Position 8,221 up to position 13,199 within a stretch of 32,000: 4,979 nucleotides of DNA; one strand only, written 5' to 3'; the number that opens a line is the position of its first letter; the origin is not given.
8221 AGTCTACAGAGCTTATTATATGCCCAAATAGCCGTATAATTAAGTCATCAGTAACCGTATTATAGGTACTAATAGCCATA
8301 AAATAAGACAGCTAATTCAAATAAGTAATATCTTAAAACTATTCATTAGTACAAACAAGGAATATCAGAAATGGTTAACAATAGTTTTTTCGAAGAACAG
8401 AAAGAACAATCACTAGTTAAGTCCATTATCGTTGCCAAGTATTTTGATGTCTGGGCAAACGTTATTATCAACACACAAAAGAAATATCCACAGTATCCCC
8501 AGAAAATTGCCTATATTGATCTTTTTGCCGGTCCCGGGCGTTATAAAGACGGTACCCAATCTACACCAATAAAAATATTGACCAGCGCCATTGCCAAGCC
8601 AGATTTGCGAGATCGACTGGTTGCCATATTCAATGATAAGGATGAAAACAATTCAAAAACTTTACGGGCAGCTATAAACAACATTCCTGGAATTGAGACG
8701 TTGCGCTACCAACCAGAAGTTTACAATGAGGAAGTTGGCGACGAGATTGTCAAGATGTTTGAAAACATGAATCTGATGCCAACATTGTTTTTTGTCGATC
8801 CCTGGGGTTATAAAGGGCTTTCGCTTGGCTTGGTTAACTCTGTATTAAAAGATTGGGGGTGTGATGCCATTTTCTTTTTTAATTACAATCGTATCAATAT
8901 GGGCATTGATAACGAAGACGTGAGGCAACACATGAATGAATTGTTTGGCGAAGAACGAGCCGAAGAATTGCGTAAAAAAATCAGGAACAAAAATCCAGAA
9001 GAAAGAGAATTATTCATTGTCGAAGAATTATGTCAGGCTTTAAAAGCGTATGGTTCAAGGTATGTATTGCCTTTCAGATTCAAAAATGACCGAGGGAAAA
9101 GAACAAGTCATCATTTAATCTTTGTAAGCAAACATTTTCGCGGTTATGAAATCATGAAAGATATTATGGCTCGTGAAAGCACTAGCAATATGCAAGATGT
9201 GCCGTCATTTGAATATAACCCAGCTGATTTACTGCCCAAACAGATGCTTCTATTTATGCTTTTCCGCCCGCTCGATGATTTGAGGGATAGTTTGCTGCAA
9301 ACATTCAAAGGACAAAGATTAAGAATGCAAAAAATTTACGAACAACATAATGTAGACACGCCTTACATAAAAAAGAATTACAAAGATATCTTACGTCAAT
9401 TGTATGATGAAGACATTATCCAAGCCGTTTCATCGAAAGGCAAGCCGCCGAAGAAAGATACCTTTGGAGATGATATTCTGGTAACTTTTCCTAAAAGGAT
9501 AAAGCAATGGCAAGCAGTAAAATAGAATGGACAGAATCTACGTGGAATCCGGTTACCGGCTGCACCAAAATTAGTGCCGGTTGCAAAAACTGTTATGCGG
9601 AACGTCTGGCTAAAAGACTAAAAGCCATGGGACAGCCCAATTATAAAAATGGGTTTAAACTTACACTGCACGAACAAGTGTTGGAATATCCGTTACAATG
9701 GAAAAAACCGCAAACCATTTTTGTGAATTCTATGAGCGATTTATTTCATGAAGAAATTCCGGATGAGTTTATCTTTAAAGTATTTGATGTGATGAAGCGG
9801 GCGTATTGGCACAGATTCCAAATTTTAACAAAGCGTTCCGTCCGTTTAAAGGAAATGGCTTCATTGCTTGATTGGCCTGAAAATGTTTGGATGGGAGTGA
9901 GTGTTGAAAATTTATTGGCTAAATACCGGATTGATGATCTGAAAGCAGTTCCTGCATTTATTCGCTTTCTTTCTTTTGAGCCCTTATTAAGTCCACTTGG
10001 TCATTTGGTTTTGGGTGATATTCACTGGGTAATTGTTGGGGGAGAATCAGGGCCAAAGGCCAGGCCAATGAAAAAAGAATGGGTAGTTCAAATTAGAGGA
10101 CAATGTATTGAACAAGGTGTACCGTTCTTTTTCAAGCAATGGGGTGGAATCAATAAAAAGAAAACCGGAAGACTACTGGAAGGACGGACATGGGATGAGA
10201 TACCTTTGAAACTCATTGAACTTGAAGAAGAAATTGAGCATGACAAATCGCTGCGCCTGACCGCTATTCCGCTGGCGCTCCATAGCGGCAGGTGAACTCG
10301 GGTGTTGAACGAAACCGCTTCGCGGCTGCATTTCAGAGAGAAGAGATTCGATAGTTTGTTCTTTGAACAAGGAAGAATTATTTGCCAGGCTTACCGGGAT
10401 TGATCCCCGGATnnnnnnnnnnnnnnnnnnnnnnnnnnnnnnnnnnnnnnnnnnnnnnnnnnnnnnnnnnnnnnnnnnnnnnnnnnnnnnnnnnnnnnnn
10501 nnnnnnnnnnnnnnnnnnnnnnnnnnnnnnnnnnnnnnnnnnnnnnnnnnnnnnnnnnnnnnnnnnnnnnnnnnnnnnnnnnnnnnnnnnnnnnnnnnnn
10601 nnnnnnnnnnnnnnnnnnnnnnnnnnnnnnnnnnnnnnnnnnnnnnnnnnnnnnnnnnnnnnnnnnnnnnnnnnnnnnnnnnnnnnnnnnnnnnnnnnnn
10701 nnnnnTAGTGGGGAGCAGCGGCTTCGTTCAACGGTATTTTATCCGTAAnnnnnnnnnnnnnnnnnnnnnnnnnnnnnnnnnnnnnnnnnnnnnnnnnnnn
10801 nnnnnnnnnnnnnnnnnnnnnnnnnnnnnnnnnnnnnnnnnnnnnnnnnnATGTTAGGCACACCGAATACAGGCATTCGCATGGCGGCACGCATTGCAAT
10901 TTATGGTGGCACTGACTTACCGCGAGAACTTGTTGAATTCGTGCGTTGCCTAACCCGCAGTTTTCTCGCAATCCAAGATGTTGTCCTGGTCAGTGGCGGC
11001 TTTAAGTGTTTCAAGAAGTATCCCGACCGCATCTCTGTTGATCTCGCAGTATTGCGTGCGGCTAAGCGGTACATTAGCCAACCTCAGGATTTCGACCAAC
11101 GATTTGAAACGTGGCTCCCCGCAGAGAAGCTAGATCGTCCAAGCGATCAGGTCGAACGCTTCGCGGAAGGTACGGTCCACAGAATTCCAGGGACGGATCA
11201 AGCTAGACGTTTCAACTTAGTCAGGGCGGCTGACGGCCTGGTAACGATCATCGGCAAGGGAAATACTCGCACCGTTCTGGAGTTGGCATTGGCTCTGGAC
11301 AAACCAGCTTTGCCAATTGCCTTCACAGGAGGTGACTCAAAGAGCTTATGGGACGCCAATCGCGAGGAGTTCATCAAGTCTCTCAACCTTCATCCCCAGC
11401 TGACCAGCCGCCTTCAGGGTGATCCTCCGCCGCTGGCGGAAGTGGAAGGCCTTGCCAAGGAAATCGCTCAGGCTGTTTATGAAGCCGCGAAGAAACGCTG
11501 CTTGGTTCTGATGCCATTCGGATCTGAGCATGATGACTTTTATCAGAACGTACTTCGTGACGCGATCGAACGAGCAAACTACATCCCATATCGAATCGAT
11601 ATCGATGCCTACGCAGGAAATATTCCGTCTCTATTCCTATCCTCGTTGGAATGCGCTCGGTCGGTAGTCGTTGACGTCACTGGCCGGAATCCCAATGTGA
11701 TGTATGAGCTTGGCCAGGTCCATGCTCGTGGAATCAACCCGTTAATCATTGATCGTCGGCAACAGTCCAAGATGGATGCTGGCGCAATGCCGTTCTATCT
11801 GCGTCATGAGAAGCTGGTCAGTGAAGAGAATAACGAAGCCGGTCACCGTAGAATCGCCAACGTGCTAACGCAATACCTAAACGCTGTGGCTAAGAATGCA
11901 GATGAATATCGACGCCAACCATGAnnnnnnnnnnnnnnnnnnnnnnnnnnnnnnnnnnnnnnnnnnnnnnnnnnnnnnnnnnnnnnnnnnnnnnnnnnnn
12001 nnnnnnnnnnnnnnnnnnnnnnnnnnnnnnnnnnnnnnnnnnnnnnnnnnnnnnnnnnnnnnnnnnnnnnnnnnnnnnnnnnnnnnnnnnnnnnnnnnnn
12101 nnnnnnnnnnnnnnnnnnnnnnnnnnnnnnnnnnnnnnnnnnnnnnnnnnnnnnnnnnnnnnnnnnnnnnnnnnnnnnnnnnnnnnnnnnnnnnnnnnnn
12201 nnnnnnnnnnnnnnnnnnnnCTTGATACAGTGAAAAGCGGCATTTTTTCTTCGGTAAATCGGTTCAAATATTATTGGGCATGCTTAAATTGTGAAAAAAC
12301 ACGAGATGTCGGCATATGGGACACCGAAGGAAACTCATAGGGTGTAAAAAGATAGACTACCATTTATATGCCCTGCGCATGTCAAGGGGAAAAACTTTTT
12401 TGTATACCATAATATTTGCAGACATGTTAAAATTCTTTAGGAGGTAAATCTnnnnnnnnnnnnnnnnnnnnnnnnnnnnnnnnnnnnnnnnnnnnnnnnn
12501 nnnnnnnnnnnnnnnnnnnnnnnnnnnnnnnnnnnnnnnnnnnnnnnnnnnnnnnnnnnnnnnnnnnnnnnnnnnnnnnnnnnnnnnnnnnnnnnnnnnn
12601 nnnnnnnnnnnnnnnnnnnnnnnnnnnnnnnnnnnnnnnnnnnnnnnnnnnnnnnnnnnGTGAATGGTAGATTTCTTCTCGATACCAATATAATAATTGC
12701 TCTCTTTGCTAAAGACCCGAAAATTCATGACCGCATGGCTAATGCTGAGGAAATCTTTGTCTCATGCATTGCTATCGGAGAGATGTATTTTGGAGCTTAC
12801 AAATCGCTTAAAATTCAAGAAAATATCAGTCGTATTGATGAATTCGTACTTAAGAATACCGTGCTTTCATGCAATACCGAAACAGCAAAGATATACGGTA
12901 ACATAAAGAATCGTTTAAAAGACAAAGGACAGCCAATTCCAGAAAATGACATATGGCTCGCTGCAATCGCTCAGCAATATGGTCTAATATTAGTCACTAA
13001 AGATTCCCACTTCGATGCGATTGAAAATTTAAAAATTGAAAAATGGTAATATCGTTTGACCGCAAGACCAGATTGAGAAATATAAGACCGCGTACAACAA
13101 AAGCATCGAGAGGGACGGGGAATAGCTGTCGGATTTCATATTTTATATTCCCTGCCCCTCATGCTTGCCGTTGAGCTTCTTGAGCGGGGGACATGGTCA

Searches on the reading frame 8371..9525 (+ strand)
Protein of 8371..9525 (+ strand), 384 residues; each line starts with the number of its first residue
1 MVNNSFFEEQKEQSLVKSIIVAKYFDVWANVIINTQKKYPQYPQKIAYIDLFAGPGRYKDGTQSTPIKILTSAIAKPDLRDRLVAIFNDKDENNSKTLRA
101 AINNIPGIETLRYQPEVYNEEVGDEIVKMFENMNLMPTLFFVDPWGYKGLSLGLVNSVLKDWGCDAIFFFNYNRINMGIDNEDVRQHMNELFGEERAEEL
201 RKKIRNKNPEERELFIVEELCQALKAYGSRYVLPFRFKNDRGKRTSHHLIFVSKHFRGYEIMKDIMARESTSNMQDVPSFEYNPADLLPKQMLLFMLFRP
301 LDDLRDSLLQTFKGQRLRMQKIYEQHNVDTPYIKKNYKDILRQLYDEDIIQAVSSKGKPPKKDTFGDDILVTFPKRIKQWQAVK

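Call 4: search_protein_families(library=pfam, proteins=[window:8371-9525:+], max_evalue=0.01)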
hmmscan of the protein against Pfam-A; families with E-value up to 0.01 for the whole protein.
window:8371-9525:+ (384 aa): 1 family
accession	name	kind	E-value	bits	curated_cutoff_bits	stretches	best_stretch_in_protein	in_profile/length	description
PF22560.2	GMT-wHTH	-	1.9e-20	73.6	27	1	281-357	1-82/82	GMT-like wHTH domain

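Call 77: search_protein_families(library=padloc, proteins=[window:8371-9525:+], max_evalue=0.001)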
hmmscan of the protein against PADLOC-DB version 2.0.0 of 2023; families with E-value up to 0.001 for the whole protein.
window:8371-9525:+ (384 aa): 4 families
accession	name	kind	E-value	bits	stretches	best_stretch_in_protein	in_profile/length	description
PDLC04567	PDC-M30A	-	5e-26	89.6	1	16-350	17-360/381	-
PDLC04566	PDC-M30A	-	7.7e-25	85.7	1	1-365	1-353/372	-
PDLC04568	PDC-M30A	-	5e-24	83.3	1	4-354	5-345/368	-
PDLC04636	PDC-M41A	-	1.4e-07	29.5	1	20-147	16-141/281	-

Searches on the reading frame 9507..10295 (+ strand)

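Call 4: search_protein_families(library=pfam, proteins=[window:9507-10295:+], max_evalue=0.01)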
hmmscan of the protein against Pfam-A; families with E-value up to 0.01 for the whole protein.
window:9507-10295:+ (262 aa): 2 families
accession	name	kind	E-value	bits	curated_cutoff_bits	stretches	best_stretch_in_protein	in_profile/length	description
PF07505.17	DUF5131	-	2.5e-102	342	28.9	1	4-233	2-243/243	Protein of unknown function (DUF5131)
PF17338.8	GP88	-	0.00053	20.3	24.4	1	19-135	38-162/230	Gene product 88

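Call 77: search_protein_families(library=padloc, proteins=[window:9507-10295:+], max_evalue=0.001)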
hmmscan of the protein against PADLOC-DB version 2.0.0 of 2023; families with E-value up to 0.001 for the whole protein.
window:9507-10295:+ (262 aa): 2 families
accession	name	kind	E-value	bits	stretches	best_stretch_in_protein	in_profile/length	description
PDLC04639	PDC-M41B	-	7.9e-121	399.9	1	1-235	1-235/241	-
PDLC04569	PDC-M30B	-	2.5e-117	388.7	1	1-235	1-235/241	-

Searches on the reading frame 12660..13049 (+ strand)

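Call 4: search_protein_families(library=pfam, proteins=[window:12660-13049:+], max_evalue=0.01)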
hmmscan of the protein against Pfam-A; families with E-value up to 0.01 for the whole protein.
window:12660-13049:+ (129 aa): 1 family
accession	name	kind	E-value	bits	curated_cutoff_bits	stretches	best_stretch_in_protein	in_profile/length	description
PF01850.27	PIN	-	2.3e-18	67.4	23.6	1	6-122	2-118/120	PIN domain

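Call 77: search_protein_families(library=padloc, proteins=[window:12660-13049:+], max_evalue=0.001)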
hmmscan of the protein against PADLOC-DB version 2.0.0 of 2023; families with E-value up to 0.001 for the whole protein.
window:12660-13049:+ (129 aa): 0 families
